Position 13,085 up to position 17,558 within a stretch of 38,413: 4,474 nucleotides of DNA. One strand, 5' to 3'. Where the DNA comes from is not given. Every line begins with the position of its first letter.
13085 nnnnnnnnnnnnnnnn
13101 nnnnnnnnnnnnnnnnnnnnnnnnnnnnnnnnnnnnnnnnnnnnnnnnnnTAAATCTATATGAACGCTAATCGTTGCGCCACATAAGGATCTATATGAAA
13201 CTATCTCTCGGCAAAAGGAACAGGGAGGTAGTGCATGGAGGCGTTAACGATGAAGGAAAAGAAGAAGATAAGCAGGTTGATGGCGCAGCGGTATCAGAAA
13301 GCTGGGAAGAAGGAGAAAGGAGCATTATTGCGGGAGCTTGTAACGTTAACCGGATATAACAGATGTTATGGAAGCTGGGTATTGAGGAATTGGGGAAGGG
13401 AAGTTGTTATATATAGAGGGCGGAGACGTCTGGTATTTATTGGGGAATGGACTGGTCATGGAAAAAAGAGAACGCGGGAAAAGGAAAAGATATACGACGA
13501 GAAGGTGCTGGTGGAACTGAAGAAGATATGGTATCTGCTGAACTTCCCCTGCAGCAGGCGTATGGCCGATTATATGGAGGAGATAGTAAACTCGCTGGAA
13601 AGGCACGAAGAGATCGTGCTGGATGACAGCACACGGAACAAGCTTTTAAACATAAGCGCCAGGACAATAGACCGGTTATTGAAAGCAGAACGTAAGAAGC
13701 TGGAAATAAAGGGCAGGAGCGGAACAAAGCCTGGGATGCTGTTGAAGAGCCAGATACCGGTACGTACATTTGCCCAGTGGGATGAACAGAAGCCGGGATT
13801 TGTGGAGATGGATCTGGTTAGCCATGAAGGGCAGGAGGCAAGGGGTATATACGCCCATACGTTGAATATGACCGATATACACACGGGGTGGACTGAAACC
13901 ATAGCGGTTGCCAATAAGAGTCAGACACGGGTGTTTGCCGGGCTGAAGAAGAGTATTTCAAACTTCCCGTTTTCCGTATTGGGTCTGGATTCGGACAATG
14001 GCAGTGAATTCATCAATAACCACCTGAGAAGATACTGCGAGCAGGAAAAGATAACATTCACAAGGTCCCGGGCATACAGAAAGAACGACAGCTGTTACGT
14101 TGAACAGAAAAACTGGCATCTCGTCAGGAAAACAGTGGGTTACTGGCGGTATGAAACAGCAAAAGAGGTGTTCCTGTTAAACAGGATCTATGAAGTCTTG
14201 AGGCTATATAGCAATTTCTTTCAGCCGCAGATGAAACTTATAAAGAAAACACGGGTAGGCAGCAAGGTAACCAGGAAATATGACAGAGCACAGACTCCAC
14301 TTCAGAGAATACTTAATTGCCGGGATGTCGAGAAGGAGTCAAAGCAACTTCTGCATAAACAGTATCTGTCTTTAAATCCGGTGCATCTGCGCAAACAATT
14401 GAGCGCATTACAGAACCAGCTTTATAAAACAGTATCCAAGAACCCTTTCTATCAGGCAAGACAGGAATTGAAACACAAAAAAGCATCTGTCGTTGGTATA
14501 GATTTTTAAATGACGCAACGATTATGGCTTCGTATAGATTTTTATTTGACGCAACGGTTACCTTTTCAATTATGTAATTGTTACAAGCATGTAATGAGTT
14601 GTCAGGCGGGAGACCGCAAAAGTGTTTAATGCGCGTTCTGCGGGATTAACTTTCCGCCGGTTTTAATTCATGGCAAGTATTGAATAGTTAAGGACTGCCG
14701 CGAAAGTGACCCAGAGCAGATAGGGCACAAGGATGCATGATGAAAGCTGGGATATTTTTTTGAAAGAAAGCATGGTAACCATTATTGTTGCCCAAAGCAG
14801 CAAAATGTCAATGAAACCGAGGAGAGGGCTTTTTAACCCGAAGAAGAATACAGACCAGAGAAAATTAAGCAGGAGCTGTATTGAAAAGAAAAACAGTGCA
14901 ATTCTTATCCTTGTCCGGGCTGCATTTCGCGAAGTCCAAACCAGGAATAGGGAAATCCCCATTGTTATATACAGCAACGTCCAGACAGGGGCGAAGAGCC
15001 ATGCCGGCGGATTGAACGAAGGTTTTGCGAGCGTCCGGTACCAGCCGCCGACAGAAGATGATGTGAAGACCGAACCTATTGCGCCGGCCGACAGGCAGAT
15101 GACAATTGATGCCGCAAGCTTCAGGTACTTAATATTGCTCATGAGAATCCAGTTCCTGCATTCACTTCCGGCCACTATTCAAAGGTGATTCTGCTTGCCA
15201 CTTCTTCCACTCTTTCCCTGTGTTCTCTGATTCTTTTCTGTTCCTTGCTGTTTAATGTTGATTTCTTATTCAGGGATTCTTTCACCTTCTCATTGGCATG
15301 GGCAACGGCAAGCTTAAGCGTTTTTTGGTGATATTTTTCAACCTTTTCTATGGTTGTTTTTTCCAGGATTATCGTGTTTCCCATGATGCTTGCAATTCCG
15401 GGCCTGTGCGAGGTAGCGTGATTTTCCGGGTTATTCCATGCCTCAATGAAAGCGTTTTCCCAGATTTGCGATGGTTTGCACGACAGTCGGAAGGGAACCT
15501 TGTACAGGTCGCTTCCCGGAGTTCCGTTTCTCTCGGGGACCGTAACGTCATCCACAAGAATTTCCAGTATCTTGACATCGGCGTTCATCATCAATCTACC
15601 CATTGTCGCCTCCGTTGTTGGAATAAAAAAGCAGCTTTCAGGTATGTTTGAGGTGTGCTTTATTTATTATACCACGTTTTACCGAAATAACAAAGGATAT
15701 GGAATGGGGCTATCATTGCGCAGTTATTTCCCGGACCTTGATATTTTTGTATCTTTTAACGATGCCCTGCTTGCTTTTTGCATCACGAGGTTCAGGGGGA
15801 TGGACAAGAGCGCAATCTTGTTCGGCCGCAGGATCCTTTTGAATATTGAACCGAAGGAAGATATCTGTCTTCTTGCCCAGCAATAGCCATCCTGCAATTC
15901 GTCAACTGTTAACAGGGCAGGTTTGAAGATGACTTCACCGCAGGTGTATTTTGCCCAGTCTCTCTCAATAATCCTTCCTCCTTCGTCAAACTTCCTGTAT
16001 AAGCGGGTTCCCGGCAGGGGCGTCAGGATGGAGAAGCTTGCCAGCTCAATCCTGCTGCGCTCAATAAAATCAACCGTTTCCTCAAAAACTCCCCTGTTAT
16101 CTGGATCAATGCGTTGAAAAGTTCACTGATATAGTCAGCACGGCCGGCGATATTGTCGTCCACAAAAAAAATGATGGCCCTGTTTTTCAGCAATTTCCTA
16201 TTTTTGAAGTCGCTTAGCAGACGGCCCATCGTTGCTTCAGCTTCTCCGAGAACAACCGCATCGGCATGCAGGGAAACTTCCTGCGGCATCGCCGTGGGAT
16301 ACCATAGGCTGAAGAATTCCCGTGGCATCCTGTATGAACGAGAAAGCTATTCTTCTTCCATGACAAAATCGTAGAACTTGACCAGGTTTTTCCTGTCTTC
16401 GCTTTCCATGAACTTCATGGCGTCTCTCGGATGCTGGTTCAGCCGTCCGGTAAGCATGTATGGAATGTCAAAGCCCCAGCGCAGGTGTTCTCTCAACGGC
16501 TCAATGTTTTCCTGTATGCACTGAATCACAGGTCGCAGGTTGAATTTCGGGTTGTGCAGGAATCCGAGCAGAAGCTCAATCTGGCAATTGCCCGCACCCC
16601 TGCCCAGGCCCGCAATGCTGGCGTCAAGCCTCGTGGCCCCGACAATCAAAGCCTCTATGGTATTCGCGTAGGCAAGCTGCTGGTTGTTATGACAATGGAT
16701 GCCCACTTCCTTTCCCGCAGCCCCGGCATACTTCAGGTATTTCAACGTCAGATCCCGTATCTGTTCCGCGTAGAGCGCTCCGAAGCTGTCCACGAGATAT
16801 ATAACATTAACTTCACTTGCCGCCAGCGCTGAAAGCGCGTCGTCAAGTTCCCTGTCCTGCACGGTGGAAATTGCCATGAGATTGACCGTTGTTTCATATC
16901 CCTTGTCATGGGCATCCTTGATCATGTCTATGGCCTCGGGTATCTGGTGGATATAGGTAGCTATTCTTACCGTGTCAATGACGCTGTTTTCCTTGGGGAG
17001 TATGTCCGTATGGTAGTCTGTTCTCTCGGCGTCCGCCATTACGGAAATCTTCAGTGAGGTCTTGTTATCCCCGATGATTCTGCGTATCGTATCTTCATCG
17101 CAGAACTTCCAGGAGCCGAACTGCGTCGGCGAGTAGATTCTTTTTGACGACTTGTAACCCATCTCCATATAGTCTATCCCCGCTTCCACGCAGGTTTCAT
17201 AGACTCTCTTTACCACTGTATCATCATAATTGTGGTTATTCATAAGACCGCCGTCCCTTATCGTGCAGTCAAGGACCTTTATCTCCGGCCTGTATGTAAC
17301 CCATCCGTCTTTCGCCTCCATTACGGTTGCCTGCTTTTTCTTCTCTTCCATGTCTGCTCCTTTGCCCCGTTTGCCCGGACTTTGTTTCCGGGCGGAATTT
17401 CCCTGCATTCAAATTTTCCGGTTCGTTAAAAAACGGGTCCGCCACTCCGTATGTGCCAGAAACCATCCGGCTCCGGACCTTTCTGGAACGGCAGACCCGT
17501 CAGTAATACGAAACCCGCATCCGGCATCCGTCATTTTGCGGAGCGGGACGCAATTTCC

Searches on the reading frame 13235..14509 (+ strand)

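Call 43: search_protein_families(library=pfam, proteins=[window:13235-14509:+], max_evalue=0.001)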
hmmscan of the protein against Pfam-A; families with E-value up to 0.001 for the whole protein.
window:13235-14509:+ (424 aa): 1 family
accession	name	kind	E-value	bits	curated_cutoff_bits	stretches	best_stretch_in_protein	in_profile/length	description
PF00665.32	rve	-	3.5e-11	43.7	32.6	1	185-282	3-101/102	Integrase core domain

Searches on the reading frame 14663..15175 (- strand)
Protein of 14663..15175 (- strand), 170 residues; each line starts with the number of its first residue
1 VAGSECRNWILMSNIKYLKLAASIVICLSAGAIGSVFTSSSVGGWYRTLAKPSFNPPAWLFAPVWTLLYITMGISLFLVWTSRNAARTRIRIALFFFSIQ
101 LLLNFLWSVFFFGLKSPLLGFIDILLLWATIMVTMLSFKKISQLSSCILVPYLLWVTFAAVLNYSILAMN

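Call 43: search_protein_families(library=pfam, proteins=[window:14663-15175:-], max_evalue=0.001)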
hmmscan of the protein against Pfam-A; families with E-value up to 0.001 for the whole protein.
window:14663-15175:- (170 aa): 1 family
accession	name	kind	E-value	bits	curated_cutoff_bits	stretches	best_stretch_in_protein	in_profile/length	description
PF03073.20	TspO_MBR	-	9.4e-50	168.6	24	1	24-166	2-143/145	TspO/MBR family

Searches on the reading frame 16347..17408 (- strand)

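Call 43: search_protein_families(library=pfam, proteins=[window:16347-17408:-], max_evalue=0.001)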
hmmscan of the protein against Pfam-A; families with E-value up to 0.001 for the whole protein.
window:16347-17408:- (353 aa): 1 family
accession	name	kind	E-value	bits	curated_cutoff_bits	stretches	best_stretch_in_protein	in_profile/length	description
PF00682.25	HMGL-like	-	2.2e-23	83.4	29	1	43-286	2-241/260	HMGL-like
